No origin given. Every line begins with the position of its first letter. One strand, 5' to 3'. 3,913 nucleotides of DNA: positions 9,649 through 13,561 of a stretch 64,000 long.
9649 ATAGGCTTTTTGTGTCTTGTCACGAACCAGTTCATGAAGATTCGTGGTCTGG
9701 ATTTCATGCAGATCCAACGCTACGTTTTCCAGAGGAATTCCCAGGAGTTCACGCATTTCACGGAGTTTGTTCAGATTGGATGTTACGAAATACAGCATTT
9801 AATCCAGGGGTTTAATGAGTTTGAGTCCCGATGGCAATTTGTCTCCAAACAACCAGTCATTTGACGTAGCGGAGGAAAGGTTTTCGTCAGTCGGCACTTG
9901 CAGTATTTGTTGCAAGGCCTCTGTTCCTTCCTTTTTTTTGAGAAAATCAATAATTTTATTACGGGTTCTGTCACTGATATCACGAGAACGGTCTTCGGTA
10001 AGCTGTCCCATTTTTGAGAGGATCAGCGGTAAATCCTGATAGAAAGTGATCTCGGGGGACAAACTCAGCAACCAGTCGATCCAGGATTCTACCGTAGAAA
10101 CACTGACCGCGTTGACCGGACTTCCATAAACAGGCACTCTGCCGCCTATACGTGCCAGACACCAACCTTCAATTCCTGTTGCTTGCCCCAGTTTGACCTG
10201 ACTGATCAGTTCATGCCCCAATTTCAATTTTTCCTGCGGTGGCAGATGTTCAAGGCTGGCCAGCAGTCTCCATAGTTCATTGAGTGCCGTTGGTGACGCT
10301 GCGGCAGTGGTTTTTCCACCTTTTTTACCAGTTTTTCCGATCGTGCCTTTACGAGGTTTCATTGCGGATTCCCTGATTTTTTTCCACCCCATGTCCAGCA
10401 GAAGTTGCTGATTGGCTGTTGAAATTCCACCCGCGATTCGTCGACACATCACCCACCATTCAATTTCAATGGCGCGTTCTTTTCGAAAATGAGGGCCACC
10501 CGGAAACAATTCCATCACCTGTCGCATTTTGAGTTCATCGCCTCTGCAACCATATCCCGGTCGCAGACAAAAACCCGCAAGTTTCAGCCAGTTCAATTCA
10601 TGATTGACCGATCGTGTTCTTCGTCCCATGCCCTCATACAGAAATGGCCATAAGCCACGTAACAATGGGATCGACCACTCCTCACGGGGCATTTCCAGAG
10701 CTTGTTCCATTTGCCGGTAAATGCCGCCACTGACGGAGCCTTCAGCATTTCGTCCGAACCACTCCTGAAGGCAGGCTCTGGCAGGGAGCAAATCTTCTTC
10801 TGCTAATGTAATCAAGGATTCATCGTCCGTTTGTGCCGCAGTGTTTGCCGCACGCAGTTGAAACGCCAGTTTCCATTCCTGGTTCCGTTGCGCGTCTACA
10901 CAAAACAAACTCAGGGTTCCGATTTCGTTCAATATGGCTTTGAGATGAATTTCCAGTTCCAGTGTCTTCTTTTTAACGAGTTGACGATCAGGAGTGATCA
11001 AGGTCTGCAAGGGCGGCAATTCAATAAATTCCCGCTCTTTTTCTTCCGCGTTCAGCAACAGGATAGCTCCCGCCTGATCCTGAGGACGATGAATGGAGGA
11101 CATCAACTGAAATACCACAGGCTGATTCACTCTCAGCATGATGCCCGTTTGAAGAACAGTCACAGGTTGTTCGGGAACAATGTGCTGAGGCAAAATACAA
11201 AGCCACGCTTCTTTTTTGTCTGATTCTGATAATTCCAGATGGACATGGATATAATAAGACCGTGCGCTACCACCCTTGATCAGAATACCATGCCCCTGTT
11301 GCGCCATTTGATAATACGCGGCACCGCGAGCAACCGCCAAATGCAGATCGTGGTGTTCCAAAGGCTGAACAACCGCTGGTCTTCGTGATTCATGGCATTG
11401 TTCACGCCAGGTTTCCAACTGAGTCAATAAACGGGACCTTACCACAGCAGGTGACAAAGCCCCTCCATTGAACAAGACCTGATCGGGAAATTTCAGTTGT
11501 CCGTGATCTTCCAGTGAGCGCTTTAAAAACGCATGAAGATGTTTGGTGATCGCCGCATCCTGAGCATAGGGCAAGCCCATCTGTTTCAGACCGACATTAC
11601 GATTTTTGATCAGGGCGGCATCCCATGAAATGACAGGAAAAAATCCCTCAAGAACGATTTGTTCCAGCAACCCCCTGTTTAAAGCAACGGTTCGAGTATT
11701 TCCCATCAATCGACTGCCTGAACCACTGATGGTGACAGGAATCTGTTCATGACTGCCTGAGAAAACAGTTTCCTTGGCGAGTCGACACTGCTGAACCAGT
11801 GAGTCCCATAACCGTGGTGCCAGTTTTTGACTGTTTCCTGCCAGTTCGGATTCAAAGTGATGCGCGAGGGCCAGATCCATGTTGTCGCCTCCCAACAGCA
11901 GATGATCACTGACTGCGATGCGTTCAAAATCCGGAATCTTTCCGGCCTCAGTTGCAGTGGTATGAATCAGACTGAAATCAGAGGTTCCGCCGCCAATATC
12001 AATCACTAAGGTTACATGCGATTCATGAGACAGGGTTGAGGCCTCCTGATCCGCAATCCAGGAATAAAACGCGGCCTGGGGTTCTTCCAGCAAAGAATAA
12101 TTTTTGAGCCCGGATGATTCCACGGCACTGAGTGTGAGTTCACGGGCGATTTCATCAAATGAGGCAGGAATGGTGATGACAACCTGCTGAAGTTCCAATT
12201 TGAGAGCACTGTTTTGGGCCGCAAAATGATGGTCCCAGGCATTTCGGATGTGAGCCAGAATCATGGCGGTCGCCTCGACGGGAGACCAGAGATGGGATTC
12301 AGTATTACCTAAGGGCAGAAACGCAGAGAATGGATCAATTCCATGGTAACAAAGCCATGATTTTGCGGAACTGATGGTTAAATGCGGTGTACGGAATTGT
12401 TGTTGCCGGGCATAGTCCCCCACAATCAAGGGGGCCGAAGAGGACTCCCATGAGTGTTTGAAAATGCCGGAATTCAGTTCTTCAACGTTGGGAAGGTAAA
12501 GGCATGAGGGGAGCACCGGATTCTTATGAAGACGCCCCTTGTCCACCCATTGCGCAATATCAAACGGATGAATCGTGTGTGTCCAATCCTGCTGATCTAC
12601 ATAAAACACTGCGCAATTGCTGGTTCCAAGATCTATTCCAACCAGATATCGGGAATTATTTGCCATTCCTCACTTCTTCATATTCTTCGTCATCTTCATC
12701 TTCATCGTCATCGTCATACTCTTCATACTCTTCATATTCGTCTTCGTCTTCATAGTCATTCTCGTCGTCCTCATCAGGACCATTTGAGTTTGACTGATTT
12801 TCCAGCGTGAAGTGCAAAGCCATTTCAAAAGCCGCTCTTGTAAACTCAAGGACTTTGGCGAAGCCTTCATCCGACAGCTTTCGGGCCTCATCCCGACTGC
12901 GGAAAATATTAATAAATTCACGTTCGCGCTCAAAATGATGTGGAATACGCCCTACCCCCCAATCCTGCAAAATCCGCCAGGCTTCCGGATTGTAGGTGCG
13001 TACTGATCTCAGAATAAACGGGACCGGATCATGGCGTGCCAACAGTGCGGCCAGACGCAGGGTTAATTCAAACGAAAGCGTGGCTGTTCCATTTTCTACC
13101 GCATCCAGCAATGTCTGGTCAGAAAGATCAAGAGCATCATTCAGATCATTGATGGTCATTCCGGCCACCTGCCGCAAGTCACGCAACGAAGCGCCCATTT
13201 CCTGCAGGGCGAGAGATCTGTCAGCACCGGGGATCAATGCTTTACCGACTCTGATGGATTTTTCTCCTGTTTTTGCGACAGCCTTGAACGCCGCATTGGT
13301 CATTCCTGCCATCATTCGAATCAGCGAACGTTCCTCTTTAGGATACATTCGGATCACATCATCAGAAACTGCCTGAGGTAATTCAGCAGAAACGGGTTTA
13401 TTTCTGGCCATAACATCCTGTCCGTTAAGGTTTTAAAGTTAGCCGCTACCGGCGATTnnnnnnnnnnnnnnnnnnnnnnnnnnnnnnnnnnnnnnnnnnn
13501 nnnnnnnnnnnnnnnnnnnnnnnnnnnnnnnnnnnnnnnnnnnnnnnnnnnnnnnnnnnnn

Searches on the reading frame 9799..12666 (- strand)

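Call 54: search_protein_families(library=pfam, proteins=[window:9799-12666:-], max_evalue=0.00001)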
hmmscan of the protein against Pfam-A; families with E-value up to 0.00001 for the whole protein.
window:9799-12666:- (955 aa): 3 families
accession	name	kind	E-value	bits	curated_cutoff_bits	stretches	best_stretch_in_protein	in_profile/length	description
PF12531.13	DUF3731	-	1.1e-60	206.1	25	1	686-950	1-248/248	DNA-K related protein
PF00012.26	HSP70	-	9.7e-18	64.1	20.6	1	125-338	106-302/599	Hsp70 protein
PF06723.19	MreB_Mbl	-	1.5e-06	27.7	27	0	153-237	87-165/327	MreB/Mbl protein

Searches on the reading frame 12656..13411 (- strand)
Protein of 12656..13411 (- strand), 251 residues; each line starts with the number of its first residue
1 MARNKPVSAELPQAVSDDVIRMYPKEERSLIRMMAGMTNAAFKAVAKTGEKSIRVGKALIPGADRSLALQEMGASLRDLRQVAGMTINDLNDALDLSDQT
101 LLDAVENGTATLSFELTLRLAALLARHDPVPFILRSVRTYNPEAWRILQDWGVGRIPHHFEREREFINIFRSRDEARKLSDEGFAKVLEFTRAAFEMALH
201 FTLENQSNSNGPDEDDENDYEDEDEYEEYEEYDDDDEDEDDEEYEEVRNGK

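Call 54: search_protein_families(library=pfam, proteins=[window:12656-13411:-], max_evalue=0.00001)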
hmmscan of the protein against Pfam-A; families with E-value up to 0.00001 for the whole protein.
window:12656-13411:- (251 aa): 1 family
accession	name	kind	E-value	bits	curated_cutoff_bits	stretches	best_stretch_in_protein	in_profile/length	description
PF13560.12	HTH_31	-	7.1e-06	26.7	27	0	71-126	1-56/64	Helix-turn-helix domain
